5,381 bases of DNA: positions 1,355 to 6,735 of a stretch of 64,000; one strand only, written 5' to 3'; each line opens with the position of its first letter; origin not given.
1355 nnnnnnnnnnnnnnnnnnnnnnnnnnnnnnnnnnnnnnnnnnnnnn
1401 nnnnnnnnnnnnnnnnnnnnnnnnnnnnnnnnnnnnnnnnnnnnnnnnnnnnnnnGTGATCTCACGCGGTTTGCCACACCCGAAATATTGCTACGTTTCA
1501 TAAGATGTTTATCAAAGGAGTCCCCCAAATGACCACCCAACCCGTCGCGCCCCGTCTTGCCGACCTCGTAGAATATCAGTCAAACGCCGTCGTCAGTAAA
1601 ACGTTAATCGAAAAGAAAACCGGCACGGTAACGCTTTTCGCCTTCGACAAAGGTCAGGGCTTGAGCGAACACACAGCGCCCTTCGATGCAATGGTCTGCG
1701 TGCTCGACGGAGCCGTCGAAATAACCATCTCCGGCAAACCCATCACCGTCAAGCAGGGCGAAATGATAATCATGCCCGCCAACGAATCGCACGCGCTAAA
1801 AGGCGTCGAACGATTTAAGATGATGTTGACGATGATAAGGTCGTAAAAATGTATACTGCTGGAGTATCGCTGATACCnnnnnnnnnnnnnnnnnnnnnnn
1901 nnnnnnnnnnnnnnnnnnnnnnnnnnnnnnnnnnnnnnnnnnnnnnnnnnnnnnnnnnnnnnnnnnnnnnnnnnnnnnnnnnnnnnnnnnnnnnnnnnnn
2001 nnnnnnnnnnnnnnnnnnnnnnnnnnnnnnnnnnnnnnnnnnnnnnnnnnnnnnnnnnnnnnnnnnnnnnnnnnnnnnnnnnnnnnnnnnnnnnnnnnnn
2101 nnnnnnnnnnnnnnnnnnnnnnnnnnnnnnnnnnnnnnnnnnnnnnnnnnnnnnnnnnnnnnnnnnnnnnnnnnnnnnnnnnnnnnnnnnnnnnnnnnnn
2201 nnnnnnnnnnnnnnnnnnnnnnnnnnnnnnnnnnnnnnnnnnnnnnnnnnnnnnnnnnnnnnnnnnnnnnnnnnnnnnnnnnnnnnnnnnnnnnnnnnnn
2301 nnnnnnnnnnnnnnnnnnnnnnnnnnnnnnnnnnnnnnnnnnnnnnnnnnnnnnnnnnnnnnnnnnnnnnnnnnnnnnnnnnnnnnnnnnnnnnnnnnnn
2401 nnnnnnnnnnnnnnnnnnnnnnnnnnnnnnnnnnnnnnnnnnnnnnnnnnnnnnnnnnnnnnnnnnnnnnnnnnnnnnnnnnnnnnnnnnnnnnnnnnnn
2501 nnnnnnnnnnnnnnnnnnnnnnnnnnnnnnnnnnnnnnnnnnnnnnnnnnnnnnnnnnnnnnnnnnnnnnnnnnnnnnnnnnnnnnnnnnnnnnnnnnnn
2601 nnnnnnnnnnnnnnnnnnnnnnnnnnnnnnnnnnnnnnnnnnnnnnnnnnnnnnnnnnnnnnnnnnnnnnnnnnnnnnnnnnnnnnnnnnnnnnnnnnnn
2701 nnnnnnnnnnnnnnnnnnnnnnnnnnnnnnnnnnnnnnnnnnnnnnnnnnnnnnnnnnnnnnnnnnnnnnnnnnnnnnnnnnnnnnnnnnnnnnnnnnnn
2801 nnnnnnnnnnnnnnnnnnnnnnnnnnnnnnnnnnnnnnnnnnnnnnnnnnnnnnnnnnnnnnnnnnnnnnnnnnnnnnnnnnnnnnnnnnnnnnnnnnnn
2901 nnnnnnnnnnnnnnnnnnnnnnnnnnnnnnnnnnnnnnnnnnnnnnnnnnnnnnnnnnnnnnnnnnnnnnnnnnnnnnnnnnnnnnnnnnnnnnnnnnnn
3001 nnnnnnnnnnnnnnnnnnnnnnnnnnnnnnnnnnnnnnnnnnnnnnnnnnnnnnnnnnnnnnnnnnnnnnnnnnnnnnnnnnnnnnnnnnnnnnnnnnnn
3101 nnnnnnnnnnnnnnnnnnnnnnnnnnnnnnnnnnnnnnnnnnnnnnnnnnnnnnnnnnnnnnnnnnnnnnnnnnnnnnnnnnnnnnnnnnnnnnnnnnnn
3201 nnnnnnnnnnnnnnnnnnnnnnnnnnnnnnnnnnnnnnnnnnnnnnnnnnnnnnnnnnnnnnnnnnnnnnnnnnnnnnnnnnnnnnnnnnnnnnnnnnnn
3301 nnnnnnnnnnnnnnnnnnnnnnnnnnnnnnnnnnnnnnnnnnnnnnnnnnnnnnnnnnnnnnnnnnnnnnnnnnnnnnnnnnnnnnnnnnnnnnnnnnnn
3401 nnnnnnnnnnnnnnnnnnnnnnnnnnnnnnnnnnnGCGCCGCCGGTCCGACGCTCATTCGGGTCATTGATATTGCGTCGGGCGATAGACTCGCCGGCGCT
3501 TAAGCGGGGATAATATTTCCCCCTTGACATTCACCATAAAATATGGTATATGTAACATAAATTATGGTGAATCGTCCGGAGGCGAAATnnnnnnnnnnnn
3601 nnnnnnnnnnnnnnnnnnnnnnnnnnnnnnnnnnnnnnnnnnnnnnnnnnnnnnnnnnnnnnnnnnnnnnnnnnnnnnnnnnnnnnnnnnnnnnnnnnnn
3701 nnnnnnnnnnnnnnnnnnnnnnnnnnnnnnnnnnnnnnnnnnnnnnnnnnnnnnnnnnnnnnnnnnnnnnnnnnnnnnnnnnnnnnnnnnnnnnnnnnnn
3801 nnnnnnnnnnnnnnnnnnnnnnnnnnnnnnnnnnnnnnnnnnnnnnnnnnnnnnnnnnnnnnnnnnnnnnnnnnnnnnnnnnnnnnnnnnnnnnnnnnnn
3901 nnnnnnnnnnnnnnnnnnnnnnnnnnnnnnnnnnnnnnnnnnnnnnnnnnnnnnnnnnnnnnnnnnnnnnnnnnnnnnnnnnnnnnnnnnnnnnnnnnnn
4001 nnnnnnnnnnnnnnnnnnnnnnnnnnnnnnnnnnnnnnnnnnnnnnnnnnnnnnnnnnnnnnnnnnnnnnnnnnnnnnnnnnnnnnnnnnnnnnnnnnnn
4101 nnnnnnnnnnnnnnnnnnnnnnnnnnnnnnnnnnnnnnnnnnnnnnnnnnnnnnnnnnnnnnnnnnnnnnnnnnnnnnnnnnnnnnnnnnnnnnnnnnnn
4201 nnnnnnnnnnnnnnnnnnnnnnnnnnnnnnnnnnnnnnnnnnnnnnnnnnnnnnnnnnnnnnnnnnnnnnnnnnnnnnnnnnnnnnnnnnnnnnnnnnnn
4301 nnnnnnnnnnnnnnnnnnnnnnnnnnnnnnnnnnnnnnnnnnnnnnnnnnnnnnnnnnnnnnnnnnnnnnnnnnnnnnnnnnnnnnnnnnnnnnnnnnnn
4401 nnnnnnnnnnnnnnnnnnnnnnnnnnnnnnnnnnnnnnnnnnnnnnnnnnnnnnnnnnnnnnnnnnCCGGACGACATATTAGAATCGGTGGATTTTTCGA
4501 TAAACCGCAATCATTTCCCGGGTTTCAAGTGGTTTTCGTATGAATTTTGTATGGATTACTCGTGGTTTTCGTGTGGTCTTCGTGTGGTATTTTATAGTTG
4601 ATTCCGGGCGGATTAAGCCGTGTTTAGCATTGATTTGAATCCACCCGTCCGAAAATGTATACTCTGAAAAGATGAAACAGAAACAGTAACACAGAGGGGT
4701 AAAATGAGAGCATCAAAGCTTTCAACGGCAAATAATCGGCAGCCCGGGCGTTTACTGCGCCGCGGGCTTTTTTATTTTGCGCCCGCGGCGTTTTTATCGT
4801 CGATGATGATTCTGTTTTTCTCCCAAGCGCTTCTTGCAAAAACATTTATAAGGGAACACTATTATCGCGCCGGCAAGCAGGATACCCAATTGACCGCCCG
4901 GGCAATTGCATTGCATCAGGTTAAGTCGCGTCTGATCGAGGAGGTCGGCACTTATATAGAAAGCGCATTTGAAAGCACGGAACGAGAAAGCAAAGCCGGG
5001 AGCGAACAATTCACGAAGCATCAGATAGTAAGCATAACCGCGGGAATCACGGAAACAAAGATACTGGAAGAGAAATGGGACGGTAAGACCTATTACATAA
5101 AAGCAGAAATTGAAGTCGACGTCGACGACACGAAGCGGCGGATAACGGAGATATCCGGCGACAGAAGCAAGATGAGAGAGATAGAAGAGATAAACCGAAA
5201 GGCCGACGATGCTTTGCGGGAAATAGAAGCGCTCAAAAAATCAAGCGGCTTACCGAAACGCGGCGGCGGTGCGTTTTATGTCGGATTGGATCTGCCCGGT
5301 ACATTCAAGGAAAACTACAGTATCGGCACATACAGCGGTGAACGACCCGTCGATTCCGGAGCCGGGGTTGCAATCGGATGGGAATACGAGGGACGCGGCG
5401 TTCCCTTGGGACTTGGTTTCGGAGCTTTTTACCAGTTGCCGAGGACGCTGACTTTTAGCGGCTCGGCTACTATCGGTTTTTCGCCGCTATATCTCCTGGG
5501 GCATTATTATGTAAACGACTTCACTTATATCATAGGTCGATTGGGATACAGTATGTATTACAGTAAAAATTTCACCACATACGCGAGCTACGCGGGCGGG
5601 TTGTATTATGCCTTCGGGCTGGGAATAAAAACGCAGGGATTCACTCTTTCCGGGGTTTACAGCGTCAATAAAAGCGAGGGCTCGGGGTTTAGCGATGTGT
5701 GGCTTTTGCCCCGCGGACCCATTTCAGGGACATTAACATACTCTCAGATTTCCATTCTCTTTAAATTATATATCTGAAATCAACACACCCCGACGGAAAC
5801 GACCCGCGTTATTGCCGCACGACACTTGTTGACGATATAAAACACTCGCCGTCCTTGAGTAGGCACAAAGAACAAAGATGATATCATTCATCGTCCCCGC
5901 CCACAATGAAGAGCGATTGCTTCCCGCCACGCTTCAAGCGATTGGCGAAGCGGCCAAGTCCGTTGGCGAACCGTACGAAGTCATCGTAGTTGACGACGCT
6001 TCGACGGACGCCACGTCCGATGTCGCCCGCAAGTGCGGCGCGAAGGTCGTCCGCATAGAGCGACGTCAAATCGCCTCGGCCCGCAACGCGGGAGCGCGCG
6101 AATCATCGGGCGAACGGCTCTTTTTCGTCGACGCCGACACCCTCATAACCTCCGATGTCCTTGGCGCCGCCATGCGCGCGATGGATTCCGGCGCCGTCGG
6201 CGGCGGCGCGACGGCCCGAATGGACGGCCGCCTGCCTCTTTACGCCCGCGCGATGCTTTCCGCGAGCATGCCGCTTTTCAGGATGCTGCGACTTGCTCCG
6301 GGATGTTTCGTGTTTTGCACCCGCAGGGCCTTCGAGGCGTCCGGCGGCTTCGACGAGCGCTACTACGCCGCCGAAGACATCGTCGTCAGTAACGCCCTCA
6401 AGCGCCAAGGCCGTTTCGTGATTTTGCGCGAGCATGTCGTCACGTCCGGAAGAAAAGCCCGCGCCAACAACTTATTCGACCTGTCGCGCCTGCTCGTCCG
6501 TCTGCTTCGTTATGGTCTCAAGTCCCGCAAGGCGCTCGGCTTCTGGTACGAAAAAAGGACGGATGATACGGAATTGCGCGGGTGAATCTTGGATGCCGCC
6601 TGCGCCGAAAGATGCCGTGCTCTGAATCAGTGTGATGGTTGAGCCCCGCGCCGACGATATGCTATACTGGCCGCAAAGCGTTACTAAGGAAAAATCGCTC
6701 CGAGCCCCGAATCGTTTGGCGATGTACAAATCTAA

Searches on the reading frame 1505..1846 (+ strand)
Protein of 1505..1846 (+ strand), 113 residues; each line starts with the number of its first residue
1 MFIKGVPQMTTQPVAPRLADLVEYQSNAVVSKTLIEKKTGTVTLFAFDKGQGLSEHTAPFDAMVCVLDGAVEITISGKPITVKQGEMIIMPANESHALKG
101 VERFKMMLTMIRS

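Call 17: search_protein_families(library=pfam, proteins=[window:1505-1846:+], max_evalue=0.01)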
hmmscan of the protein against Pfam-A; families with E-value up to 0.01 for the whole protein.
window:1505-1846:+ (113 aa): 7 families
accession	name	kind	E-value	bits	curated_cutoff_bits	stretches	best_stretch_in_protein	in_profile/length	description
PF07883.17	Cupin_2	-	4.2e-09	36.4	27.2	1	44-103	2-61/70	Cupin domain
PF05899.18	Cupin_3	-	5.6e-05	23.2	23.5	1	37-99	2-65/74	EutQ-like cupin domain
PF02311.25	AraC_binding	-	0.00039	20.6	21.1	1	49-98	12-61/135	AraC-like ligand binding domain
PF21621.3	MPI_cupin_dom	-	0.0018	18.7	27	1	62-96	31-65/79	Mannose-6-phosphate isomerase, cupin domain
PF06249.18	EutQ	-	0.0019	18.4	21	1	55-95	90-130/152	Ethanolamine utilisation protein EutQ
PF12852.13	Cupin_6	-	0.0065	16.7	26.7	0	62-100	36-76/183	Cupin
PF12973.13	Cupin_7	-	0.0071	16.6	27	1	31-101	22-90/105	ChrR Cupin-like domain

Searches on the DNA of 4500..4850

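Call 83: search_rna_families(source=window, start=4500, end=4850, threshold=evalue, max_evalue=5)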
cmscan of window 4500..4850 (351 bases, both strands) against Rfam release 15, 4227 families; matches with E-value up to 5: 3.
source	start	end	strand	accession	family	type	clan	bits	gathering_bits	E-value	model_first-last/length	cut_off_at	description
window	4725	4795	+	RF02241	Xoo2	Gene; sRNA;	-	17.8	45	0.34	1-78/78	no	Xanthomonadaceae sRNA Xoo2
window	4712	4780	+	RF00489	ctRNA_p42d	Gene; antisense;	-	16.8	50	0.63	1-46/46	no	ctRNA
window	4735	4804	+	RF00519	suhB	Gene; sRNA;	CL00108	16.4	41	0.55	1-77/77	no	Makes More Granules Regulator RNA (mmgR)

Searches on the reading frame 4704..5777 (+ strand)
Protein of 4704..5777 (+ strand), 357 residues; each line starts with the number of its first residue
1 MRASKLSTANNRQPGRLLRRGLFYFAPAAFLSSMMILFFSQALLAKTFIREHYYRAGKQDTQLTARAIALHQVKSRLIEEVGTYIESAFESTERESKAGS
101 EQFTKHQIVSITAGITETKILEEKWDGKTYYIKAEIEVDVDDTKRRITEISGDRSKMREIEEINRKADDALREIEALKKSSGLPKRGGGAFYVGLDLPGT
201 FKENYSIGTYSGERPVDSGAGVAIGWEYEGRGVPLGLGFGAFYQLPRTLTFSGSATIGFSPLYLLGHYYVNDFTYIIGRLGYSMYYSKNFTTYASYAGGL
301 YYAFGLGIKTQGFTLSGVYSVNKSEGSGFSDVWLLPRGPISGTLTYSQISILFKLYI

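Call 17: search_protein_families(library=pfam, proteins=[window:4704-5777:+], max_evalue=0.01)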
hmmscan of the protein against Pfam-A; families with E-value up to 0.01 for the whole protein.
window:4704-5777:+ (357 aa): 0 families

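Call 30: find_homologous_proteins(query=window:4704-5777:+)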
Query window:4704-5777:+ (357 aa): 160 proteins with E <= 0.001 among 6265 candidates; the best 120 are listed.
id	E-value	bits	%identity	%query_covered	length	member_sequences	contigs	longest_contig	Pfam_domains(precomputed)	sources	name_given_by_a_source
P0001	1.6e-232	789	100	100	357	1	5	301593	-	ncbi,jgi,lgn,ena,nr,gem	ncbi:MAG: hypothetical protein CVU77_02825 [Elusimicrobia bacterium HGW-Elusimicrobia-1]|jgi:hypothe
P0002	7.4e-169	579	75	100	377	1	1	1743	-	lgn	-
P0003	2.0e-63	233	61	53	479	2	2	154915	-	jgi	jgi:hypothetical protein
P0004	5.9e-49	185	62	41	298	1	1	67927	PF13431.13,PF23914.2,PF13414.13,PF13176.13,PF12569.15,PF13428.13,PF14559.13,PF13371.13,PF00515.35,PF12895.14,PF13424.13,PF21033.5,PF13432.13,PF13181.13,PF07719.24,PF13174.13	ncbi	ncbi:MAG: tetratricopeptide repeat protein [Elusimicrobiota bacterium]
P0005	4.7e-44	169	56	42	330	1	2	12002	PF25063.1,PF13431.13,PF23914.2,PF13414.13,PF13176.13,PF13428.13,PF08238.19,PF13374.13,PF14559.13,PF24575.2,PF13371.13,PF00515.35,PF12895.14,PF13424.13,PF28559.1,PF21033.5,PF13432.13,PF13181.13,PF07719.24,PF13174.13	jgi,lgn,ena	-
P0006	6.8e-39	152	51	43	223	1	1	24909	PF13414.13,PF00515.35,PF13181.13,PF07719.24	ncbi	ncbi:MAG: tetratricopeptide repeat protein, partial [Bacteroidota bacterium]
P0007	3.4e-38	150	52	42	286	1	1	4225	PF13431.13,PF23914.2,PF13414.13,PF13176.13,PF13428.13,PF13374.13,PF14559.13,PF13371.13,PF00515.35,PF13424.13,PF21033.5,PF13432.13,PF13181.13,PF07719.24,PF13174.13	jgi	jgi:tetratricopeptide (TPR) repeat protein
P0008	4.5e-38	149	38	78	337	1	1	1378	-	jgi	jgi:regulator of replication initiation timing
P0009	7.4e-38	149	52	41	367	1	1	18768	PF13414.13,PF23558.2,PF01535.27,PF12569.15,PF08238.19,PF13374.13,PF24575.2,PF11846.15,PF00515.35,PF04212.25,PF13424.13,PF13429.13,PF07719.24,PF13174.13,PF20308.5,PF25063.1,PF13431.13,PF23914.2,PF13176.13,PF13428.13,PF25064.2,PF14559.13,PF27595.1,PF13371.13,PF17874.8,PF12895.14,PF21033.5,PF13432.13,P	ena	-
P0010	2.7e-37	147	53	38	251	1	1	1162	PF13431.13,PF13414.13,PF00515.35,PF13181.13,PF07719.24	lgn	-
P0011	4.5e-37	146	46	43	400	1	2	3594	PF13414.13,PF01535.27,PF12569.15,PF08238.19,PF13374.13,PF24575.2,PF11846.15,PF00515.35,PF13424.13,PF07719.24,PF13174.13,PF20308.5,PF25063.1,PF13431.13,PF23914.2,PF13176.13,PF13428.13,PF14559.13,PF25575.1,PF27595.1,PF13371.13,PF12895.14,PF21033.5,PF13432.13,PF13181.13,PF01239.29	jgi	jgi:tetratricopeptide (TPR) repeat protein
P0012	5.1e-37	146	50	41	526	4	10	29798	PF03704.24,PF16068.11,PF25060.1,PF13414.13,PF23558.2,PF24762.2,PF12569.15,PF08238.19,PF13374.13,PF24575.2,PF02259.30,PF11846.15,PF00515.35,PF04212.25,PF13424.13,PF13429.13,PF07719.24,PF13174.13,PF20308.5,PF25063.1,PF13431.13,PF23914.2,PF25062.2,PF13176.13,PF13428.13,PF25064.2,PF14559.13,PF25575.1,PF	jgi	jgi:tetratricopeptide (TPR) repeat protein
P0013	8.2e-37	145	49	41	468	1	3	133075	PF05843.21,PF13414.13,PF23558.2,PF01535.27,PF12569.15,PF08238.19,PF13374.13,PF24575.2,PF11846.15,PF00515.35,PF13424.13,PF13429.13,PF07719.24,PF13174.13,PF20308.5,PF25063.1,PF13431.13,PF23914.2,PF25058.2,PF13176.13,PF13428.13,PF25064.2,PF14559.13,PF25575.1,PF27595.1,PF13371.13,PF17874.8,PF12895.14,PF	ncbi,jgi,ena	ncbi:MAG: tetratricopeptide repeat protein [Bacteroidota bacterium]|jgi:tetratricopeptide (TPR) repe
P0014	9.2e-37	145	51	41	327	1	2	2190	PF13431.13,PF23914.2,PF13414.13,PF13176.13,PF13428.13,PF08238.19,PF13374.13,PF14559.13,PF13371.13,PF00515.35,PF12895.14,PF13424.13,PF21033.5,PF13432.13,PF13181.13,PF07719.24,PF13174.13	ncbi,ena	-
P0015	1.2e-36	145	50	42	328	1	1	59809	PF13431.13,PF23914.2,PF13414.13,PF13176.13,PF13428.13,PF13374.13,PF14559.13,PF00515.35,PF12895.14,PF13424.13,PF21033.5,PF13432.13,PF13181.13,PF01239.29,PF07719.24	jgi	jgi:tetratricopeptide (TPR) repeat protein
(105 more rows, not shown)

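Call 32: find_encoding_contigs(protein=P0003, flank=10000, max_places=4)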
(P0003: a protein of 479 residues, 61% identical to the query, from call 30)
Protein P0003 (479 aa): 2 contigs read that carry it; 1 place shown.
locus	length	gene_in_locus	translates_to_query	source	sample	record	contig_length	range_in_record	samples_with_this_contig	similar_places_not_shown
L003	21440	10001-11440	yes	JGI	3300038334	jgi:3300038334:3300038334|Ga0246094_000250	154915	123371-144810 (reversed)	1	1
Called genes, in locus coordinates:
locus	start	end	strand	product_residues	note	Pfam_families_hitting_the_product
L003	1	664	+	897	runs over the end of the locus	PF00041:fn3 (faint)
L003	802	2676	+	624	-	PF10102:DUF2341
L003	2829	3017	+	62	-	-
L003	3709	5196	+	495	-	-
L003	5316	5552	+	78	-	-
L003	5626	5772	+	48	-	-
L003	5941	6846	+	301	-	PF02086:MethyltransfD12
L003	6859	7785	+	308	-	PF04556:DpnII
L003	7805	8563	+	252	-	PF01555:N6_N4_Mtase, PF01170:UPF0020, PF13847:Methyltransf_31, PF08241:Methyltransf_11, PF08242:Methyltransf_12 (faint), PF13649:Methyltransf_25, PF01555:N6_N4_Mtase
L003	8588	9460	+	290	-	PF14338:Mrr_N, PF04471:Mrr_cat, PF22722:NA-iREase1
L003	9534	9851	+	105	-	PF07883:Cupin_2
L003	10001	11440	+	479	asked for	-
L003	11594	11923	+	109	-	-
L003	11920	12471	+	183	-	-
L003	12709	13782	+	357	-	-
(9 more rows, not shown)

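Call 33: find_encoding_contigs(protein=P0004, flank=10000, max_places=4)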
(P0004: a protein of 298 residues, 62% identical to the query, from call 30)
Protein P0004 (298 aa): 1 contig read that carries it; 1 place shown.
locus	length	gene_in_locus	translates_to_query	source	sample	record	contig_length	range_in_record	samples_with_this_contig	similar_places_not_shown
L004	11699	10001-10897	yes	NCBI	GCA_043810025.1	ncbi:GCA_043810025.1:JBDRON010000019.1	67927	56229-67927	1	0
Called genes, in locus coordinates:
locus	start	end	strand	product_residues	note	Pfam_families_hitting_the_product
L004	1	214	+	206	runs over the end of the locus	PF00625:Guanylate_kin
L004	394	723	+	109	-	-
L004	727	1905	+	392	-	PF02441:Flavoprotein, PF04127:DFP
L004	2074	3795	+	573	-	PF13620:CarboxypepD_reg, PF17210:SdrD_B (weak), PF18962:Por_Secre_tail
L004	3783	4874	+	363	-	-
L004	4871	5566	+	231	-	PF03167:UDG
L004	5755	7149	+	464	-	PF00682:HMGL-like, PF22617:HCS_D2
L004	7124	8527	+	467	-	PF01565:FAD_binding_4, PF02913:FAD-oxidase_C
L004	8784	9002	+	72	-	PF09720:Unstab_antitox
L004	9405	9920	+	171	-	-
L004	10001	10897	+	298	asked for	PF23914:TPR_CcmH_CycH, PF00515:TPR_1 (weak), PF12895:ANAPC3, PF00515:TPR_1, PF07719:TPR_2, PF13181:TPR_8, PF13414:TPR_11, PF14559:TPR_19, +11 more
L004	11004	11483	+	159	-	-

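Call 43: find_encoding_contigs(protein=P0002, flank=5000, max_places=5)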
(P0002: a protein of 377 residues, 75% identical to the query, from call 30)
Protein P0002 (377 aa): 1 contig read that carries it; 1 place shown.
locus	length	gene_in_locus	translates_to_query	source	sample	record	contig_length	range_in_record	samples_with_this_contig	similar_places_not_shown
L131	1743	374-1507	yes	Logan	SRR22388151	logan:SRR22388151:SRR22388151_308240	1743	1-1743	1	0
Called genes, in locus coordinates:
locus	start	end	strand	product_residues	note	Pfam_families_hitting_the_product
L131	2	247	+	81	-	?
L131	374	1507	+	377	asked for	-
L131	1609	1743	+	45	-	?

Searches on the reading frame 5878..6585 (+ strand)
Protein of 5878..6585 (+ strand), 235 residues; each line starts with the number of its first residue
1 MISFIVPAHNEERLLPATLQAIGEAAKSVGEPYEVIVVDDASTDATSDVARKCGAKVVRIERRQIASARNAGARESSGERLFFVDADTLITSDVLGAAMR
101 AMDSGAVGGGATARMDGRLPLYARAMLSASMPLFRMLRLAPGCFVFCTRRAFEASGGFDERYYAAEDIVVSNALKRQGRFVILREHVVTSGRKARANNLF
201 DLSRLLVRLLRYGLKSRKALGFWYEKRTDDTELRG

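Call 17: search_protein_families(library=pfam, proteins=[window:5878-6585:+], max_evalue=0.01)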
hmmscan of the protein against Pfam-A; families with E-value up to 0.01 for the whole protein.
window:5878-6585:+ (235 aa): 4 families
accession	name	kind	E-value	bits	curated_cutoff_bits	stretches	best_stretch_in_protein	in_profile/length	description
PF00535.33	Glycos_transf_2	-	5.3e-23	82.2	23.3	1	3-118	1-122/168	Glycosyl transferase family 2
PF10111.15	Glyco_tranf_2_2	-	1.3e-10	41.7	27.3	1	25-100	22-104/276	Glycosyltransferase like family 2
PF13641.12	Glyco_tranf_2_3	-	4e-10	40.5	27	1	2-188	3-208/230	Glycosyltransferase like family 2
PF13506.12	Glyco_transf_21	-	0.0018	18.2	21.7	1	79-193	32-156/174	Glycosyl transferase family 21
